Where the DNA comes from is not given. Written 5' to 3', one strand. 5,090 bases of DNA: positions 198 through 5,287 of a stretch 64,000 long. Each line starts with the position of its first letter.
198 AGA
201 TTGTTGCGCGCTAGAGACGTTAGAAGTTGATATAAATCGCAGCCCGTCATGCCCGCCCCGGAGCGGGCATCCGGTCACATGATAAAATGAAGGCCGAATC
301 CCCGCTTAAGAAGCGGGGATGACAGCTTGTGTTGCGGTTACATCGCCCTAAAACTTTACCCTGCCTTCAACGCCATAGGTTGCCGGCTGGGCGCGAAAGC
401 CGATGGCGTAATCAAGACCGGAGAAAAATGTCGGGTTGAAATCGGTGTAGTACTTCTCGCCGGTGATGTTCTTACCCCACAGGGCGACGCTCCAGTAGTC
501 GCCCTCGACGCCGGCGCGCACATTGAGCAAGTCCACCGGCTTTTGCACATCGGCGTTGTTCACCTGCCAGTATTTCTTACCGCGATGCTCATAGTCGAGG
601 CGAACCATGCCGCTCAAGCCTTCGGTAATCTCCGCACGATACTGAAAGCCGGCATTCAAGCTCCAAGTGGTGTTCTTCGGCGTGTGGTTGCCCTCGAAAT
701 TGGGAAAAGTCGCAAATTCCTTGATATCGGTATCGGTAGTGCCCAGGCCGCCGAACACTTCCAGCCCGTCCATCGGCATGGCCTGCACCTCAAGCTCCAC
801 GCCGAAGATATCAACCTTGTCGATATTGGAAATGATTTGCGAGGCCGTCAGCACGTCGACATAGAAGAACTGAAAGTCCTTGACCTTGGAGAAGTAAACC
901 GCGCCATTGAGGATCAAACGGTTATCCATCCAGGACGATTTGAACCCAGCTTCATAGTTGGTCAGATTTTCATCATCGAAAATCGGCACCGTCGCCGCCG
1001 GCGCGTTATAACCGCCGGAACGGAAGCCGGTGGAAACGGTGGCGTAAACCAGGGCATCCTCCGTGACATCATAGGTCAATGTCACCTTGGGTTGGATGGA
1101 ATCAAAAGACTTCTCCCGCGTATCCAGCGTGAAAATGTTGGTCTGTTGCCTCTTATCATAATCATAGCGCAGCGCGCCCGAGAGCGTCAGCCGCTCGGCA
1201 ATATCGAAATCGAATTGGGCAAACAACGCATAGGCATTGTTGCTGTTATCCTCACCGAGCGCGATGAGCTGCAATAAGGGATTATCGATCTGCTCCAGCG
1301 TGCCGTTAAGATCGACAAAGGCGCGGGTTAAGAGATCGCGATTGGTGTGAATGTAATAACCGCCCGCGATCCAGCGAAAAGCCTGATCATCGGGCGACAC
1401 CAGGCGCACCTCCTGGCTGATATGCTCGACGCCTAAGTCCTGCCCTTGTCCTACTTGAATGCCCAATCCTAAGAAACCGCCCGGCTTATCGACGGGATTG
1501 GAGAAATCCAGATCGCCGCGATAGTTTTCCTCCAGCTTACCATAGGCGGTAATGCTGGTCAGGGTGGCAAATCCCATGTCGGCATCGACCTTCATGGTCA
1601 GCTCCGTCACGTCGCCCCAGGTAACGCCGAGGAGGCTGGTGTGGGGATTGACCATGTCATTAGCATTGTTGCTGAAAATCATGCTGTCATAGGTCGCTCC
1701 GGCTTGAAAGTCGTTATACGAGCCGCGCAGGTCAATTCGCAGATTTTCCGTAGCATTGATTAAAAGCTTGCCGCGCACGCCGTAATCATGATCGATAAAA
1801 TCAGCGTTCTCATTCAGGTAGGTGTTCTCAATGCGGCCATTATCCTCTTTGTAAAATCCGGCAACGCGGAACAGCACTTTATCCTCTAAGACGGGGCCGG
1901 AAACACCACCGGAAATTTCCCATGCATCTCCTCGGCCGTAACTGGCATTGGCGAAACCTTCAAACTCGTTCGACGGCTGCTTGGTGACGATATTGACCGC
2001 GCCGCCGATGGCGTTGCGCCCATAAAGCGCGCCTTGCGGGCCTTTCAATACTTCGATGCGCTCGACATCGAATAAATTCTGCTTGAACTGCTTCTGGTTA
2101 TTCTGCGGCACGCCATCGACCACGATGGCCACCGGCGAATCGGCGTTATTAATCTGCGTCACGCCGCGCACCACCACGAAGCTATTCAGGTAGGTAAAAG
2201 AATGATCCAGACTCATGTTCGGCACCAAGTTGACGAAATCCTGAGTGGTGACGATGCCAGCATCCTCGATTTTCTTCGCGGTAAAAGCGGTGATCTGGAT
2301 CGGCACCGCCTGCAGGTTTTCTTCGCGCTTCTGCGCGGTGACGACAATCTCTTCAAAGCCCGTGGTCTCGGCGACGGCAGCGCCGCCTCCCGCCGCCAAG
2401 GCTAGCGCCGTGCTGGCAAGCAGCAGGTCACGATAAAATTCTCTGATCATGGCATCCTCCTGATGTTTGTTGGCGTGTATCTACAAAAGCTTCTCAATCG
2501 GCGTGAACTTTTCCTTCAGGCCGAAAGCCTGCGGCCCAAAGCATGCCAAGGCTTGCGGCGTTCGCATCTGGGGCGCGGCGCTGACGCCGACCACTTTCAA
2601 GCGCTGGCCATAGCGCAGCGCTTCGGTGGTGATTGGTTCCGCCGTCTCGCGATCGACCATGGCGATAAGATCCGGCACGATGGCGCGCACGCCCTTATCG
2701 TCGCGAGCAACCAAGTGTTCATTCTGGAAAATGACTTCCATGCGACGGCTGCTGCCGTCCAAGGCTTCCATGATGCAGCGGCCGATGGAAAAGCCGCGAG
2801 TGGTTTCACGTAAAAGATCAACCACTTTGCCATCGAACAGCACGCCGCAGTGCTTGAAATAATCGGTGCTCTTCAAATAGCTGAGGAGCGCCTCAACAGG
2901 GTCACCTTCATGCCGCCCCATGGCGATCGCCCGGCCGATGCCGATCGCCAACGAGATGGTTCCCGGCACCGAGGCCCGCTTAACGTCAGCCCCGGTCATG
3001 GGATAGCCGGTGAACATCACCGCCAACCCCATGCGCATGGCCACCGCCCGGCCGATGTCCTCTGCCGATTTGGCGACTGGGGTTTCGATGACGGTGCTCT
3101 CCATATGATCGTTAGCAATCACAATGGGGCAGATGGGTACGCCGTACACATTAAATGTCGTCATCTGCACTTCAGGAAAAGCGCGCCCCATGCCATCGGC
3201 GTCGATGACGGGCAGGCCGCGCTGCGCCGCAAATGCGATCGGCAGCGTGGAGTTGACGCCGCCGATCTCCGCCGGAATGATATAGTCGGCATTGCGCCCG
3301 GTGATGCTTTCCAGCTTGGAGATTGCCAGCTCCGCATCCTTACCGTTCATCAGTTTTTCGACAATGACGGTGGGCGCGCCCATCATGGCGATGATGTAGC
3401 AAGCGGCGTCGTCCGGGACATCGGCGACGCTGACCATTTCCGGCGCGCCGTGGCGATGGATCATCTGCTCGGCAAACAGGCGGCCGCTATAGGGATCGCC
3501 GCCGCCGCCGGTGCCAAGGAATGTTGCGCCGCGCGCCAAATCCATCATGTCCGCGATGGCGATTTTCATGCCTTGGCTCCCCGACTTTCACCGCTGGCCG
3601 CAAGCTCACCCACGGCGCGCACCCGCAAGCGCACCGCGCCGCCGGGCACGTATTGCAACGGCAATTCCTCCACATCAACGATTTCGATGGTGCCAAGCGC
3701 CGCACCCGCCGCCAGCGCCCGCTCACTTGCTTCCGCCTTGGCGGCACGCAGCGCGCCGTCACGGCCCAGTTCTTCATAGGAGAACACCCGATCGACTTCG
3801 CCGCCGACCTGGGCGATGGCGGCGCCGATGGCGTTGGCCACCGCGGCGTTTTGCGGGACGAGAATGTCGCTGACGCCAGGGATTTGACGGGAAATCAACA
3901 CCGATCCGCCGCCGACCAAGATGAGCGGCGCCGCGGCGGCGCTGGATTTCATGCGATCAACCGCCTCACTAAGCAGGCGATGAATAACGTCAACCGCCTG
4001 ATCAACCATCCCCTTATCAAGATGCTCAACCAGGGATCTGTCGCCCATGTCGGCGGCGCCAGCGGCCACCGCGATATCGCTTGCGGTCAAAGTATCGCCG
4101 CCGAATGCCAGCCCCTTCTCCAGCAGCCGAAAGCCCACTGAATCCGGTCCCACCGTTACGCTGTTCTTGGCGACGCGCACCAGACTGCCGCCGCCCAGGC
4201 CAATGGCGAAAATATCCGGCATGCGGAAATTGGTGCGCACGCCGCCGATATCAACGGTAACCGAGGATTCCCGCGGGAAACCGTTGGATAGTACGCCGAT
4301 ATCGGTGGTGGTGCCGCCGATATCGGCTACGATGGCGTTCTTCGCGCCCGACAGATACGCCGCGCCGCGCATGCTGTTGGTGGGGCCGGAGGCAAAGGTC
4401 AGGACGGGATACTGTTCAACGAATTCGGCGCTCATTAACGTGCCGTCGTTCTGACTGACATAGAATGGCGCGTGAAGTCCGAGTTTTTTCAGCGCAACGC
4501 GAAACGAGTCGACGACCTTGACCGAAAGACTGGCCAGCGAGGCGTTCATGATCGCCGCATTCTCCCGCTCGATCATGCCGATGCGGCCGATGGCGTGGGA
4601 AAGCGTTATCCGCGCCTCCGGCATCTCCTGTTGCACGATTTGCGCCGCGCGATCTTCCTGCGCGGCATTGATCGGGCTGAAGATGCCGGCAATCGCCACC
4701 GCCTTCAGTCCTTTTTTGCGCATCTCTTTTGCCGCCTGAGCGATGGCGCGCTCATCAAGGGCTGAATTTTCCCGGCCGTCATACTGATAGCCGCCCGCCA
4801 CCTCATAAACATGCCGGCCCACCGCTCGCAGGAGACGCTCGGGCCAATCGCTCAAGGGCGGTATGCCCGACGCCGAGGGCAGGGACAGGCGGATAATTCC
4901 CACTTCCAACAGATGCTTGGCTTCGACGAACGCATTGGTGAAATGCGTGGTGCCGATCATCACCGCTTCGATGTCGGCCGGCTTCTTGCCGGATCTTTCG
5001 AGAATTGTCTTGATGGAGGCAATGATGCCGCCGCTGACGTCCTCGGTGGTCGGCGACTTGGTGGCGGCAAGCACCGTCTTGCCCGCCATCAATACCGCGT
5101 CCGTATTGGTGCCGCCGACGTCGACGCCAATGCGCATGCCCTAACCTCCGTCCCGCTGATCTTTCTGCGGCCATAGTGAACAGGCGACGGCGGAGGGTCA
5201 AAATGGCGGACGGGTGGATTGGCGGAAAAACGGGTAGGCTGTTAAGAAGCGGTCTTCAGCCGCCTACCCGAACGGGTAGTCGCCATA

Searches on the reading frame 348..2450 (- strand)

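Call 24: search_protein_families(library=pfam, proteins=[window:348-2450:-], max_evalue=0.001)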
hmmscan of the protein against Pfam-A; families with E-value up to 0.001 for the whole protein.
window:348-2450:- (700 aa): 2 families
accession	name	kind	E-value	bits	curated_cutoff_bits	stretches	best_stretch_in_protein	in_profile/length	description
PF00593.30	TonB_dep_Rec_b-barrel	-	5.4e-37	129.1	27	1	234-662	10-436/436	TonB dependent receptor-like, beta-barrel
PF07715.20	Plug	-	6.6e-20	72.1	23.9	1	46-151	2-107/107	TonB-dependent Receptor Plug Domain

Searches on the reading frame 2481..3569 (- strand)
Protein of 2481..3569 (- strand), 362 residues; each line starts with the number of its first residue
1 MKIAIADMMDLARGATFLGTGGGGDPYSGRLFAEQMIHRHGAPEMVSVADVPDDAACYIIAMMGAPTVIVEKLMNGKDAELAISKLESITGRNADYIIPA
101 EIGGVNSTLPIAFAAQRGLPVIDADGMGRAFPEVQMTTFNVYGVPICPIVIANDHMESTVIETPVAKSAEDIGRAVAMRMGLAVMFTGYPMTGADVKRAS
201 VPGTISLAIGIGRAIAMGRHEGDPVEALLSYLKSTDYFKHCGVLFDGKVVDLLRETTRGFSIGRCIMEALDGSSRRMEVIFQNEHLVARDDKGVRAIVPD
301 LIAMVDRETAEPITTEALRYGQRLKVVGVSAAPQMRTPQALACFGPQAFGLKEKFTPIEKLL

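Call 57: search_protein_families(library=pfam, proteins=[window:2481-3569:-], max_evalue=0.001)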
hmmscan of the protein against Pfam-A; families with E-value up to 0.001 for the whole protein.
window:2481-3569:- (362 aa): 2 families
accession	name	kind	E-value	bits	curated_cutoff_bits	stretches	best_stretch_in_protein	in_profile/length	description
PF20906.3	S-Me-THD_C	-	1.4e-60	204.3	27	1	168-358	5-190/190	S-Me-THD-like, C-terminal domain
PF06032.18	S-Me-THD_N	-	4.1e-55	186.6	27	1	7-162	2-157/158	S-Me-THD-like, N-terminal domain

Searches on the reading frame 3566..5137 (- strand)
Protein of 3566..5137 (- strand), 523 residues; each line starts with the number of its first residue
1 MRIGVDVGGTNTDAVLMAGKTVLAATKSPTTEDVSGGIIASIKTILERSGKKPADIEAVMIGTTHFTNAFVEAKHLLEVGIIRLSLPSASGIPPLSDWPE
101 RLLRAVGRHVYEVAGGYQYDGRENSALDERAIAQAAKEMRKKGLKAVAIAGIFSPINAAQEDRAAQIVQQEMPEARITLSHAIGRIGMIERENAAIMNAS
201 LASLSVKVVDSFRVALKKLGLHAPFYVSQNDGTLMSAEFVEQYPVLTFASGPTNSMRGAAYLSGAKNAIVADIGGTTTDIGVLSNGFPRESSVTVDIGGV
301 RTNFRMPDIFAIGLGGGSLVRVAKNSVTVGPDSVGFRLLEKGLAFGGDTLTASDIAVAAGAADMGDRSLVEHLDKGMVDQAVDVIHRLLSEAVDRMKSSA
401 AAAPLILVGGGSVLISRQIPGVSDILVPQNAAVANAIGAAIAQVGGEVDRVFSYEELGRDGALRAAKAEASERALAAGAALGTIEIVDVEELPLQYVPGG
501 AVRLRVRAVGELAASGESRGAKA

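Call 24: search_protein_families(library=pfam, proteins=[window:3566-5137:-], max_evalue=0.001)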
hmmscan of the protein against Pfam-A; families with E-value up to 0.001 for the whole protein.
window:3566-5137:- (523 aa): 4 families
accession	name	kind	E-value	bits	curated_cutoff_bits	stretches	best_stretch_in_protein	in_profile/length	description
PF05378.19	Hydant_A_N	-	5.1e-39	134.2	25.2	1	2-171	1-175/176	Hydantoinase/oxoprolinase N-terminal region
PF01968.24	Hydantoinase_A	-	1e-33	117.3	22.9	1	191-360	1-173/291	Hydantoinase/oxoprolinase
PF01869.26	BcrAD_BadFG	-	4.2e-06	26.9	31.5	1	3-73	1-79/271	BadF/BadG/BcrA/BcrD ATPase family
PF13941.12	MutL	-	5.9e-05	22.4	27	0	251-295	224-273/450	MutL protein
